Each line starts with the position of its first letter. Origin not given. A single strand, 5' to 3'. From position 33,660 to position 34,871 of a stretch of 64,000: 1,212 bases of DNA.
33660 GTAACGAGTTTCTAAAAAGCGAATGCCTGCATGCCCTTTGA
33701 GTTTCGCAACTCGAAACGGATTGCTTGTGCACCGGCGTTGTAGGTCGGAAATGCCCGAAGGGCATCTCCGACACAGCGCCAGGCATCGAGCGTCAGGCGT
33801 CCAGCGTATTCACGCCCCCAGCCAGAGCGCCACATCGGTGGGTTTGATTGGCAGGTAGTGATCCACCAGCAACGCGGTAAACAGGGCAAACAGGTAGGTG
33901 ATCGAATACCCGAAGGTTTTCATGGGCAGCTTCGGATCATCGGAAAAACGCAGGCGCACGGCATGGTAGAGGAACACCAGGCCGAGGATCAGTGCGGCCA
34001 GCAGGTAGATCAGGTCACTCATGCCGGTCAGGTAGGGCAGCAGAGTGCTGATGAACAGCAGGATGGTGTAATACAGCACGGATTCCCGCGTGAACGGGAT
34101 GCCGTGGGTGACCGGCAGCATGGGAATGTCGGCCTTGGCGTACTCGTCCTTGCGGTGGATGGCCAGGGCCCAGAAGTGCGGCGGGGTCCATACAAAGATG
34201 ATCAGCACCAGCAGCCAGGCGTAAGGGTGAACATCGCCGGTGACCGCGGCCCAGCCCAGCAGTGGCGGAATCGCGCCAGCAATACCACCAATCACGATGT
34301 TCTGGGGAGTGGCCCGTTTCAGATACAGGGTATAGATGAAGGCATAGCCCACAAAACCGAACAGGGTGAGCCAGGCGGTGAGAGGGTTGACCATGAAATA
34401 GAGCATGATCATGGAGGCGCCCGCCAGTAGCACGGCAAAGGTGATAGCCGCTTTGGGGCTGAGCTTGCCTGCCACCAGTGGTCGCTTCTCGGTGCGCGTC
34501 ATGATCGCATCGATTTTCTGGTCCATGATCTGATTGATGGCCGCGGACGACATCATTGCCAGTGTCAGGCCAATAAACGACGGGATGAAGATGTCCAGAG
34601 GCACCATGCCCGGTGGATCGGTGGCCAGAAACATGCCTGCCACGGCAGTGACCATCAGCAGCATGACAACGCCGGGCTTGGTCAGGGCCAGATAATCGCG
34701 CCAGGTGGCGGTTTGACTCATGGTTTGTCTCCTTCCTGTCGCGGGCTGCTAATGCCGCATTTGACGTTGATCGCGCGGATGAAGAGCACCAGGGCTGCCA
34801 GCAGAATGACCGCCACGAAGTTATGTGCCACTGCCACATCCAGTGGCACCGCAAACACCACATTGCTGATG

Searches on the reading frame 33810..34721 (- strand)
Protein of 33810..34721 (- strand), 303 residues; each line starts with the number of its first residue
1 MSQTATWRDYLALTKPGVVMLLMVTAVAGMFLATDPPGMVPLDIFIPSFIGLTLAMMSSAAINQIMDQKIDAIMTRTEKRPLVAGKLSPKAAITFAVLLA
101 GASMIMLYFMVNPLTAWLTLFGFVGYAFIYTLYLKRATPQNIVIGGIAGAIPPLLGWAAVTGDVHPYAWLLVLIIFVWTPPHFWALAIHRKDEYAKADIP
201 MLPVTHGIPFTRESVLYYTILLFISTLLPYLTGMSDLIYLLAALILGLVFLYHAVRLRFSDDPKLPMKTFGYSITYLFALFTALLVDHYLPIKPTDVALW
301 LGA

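Call 46: search_protein_families(library=pfam, proteins=[window:33810-34721:-], max_evalue=0.001)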
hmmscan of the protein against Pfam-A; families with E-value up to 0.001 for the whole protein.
window:33810-34721:- (303 aa): 1 family
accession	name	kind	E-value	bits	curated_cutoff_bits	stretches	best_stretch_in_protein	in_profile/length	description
PF01040.23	UbiA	-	8.7e-69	232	34.2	1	22-274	1-245/250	UbiA prenyltransferase family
